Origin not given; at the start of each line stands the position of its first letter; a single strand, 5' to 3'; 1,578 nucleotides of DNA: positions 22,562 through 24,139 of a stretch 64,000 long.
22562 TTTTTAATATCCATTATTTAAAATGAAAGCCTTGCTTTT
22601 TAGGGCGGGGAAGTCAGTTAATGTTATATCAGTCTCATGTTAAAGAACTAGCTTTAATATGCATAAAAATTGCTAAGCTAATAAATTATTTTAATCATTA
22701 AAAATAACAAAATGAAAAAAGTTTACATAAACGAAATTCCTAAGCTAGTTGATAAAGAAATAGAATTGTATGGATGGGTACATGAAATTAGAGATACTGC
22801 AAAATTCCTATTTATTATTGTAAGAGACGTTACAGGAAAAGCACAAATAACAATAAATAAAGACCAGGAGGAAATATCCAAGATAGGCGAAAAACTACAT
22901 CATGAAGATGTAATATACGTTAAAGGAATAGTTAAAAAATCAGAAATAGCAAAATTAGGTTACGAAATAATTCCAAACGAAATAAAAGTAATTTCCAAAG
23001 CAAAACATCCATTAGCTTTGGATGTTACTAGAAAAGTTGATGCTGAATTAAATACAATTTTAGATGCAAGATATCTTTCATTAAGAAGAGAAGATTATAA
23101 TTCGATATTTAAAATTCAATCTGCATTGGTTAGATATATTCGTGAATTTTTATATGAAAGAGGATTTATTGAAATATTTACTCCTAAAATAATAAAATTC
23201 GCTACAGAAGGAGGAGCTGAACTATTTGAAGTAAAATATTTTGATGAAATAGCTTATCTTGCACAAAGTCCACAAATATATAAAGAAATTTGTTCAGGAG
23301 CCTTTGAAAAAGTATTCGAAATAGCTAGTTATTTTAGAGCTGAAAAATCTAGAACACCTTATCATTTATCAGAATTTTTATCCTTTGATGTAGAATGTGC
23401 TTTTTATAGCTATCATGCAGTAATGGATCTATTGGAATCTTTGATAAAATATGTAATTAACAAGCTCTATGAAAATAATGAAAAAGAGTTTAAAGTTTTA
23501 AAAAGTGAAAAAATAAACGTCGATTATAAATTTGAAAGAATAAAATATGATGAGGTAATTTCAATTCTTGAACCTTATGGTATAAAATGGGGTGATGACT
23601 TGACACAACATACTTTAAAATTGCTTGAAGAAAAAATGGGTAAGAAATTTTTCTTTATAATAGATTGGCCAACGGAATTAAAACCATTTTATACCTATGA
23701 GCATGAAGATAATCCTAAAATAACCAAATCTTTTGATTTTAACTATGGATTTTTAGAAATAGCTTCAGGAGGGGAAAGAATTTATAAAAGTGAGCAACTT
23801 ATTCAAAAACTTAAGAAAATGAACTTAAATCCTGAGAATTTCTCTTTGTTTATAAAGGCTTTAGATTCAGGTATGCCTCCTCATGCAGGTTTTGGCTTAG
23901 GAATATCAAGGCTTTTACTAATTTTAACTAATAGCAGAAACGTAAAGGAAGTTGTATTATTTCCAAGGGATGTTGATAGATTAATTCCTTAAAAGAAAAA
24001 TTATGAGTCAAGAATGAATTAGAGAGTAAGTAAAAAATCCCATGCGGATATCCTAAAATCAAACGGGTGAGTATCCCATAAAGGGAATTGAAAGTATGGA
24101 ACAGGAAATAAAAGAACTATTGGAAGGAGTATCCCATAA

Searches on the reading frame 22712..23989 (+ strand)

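Call 23: search_protein_families(library=ncbifam, proteins=[window:22712-23989:+], max_evalue=0.00001)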
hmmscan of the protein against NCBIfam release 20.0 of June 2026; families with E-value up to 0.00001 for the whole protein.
window:22712-23989:+ (426 aa): 18 families
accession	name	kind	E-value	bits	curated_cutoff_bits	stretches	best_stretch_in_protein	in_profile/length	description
NF003483.0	PRK05159.1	equivalog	9.2e-156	519.1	353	1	1-426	3-438/438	aspartate--tRNA(Asn) ligase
TIGR00458.1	aspS_nondisc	equivalog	9.6e-136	453.1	368.4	1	14-426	12-428/428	aspartate--tRNA(Asn) ligase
NF003037.0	PRK03932.1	equivalog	3.3e-91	306.5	414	1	2-424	2-449/451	asparagine--tRNA ligase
TIGR00457.1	asnS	equivalog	3.3e-83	280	342.6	1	6-422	8-451/455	asparagine--tRNA ligase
NF001750.0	PRK00476.1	equivalog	1.9e-61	208.1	443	2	11-282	15-282/590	aspartate--tRNA ligase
TIGR00459.1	aspS_bact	equivalog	2.1e-60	204.7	373.85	2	1-282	2-277/586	aspartate--tRNA ligase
NF001756.1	PRK00484.1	subfamily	1.6e-51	175.5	468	1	14-418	51-483/488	lysine--tRNA ligase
TIGR00499.1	lysS_bact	equivalog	2.5e-47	161.6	427.6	2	9-312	48-351/496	lysine--tRNA ligase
NF005052.0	PRK06462.1-1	equivalog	2.6e-45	155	368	1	115-419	31-345/353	asparagine synthetase A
NF005054.0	PRK06462.1-4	equivalog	1.8e-40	139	309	1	116-419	8-310/318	asparagine synthetase A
NF002821.0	PRK02983.1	equivalog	4.8e-35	120.9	742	2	13-255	658-902/1102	bifunctional lysylphosphatidylglycerol synthetase/lysine--tRNA ligase LysX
NF009101.0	PRK12445.1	subfamily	4e-33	114.7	1026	2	17-256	68-309/505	lysine--tRNA ligase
NF009460.0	PRK12820.1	equivalog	1.8e-27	95.8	1379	2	12-246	33-288/723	bifunctional aspartyl-tRNA synthetase/aspartyl/glutamyl-tRNA amidotransferase subunit C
TIGR00462.1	genX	equivalog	1.1e-21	77.6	286.9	1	136-417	4-304/304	EF-P lysine aminoacylase EpmA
NF006828.0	PRK09350.1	equivalog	1.4e-20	73.8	264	1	133-420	16-323/325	elongation factor P--(R)-beta-lysine ligase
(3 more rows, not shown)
